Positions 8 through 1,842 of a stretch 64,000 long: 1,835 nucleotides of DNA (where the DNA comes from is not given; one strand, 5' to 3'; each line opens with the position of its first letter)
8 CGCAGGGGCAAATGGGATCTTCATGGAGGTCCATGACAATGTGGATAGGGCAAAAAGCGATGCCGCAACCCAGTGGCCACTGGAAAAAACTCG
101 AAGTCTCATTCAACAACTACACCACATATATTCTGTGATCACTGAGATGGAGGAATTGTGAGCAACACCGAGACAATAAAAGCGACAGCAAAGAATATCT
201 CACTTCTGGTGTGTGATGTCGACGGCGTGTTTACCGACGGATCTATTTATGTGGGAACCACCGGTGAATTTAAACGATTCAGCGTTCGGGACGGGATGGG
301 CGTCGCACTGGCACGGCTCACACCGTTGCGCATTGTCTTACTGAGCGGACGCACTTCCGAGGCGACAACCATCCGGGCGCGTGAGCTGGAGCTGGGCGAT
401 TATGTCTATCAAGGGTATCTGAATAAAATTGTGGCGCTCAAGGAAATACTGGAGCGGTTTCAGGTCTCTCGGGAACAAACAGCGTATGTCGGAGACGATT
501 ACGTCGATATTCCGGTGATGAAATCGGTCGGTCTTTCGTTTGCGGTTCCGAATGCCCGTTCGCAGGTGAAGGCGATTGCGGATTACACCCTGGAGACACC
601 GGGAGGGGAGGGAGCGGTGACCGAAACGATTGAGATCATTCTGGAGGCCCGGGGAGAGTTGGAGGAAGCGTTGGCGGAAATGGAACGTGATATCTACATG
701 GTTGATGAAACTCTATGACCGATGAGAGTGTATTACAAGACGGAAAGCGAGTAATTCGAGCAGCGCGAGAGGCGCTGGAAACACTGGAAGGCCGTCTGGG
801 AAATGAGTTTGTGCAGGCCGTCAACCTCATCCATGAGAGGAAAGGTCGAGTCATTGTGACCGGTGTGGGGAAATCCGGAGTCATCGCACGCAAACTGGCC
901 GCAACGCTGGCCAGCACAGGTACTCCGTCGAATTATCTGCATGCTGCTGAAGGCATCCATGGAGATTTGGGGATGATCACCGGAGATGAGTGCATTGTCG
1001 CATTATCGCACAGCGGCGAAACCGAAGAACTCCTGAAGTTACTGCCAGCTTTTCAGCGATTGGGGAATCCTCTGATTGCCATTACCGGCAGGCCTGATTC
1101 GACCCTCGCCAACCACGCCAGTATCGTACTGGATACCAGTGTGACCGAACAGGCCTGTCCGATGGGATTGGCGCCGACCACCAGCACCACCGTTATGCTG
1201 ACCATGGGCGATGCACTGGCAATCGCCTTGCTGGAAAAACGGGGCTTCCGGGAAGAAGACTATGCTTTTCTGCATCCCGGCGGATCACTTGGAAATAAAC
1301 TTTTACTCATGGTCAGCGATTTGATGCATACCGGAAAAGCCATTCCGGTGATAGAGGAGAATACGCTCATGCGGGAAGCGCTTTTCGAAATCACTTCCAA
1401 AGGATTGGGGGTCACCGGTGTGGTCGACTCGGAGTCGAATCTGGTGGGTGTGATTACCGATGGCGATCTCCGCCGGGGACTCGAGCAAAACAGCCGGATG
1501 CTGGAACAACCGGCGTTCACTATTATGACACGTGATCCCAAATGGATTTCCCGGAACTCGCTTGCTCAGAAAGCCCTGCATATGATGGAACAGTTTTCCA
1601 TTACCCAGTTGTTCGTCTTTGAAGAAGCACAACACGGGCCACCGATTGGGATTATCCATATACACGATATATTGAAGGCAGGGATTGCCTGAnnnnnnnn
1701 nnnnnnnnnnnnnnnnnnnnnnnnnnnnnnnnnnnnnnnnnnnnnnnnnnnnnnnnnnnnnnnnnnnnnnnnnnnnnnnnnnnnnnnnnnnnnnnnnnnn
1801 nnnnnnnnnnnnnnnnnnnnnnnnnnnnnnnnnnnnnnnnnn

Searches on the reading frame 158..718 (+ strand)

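Call 31: search_protein_families(library=pfam, proteins=[window:158-718:+], max_evalue=0.00001)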
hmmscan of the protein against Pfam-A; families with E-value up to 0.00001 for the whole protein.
window:158-718:+ (186 aa): 2 families
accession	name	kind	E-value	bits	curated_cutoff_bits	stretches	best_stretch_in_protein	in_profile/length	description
PF08282.18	Hydrolase_3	-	2.4e-13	50.9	20.9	1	84-148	182-246/255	haloacid dehalogenase-like hydrolase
PF00702.32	Hydrolase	-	1.6e-06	29.1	26.4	0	41-125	97-191/191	haloacid dehalogenase-like hydrolase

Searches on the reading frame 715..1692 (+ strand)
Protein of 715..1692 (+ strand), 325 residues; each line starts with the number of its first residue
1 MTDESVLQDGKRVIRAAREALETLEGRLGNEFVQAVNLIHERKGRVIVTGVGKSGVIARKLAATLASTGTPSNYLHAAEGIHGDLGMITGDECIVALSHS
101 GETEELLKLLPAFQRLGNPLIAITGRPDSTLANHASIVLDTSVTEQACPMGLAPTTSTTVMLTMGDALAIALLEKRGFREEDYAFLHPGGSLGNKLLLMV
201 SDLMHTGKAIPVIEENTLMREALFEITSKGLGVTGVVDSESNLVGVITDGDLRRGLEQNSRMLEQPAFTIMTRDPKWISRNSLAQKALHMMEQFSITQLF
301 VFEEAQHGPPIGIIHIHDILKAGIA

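Call 31: search_protein_families(library=pfam, proteins=[window:715-1692:+], max_evalue=0.00001)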
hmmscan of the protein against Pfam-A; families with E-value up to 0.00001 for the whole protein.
window:715-1692:+ (325 aa): 2 families
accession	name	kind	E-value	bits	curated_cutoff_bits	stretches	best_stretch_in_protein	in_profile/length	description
PF01380.27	SIS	-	3.5e-28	98.5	25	1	41-171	4-131/131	SIS domain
PF00571.33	CBS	-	7.8e-16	58.6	24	1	270-322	4-54/57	CBS domain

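Call 69: find_encoding_contigs(protein=window:715-1692:+, flank=10000, max_places=1)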
Protein window:715-1692:+ (325 aa): no gene with exactly this product is on record in the collection.
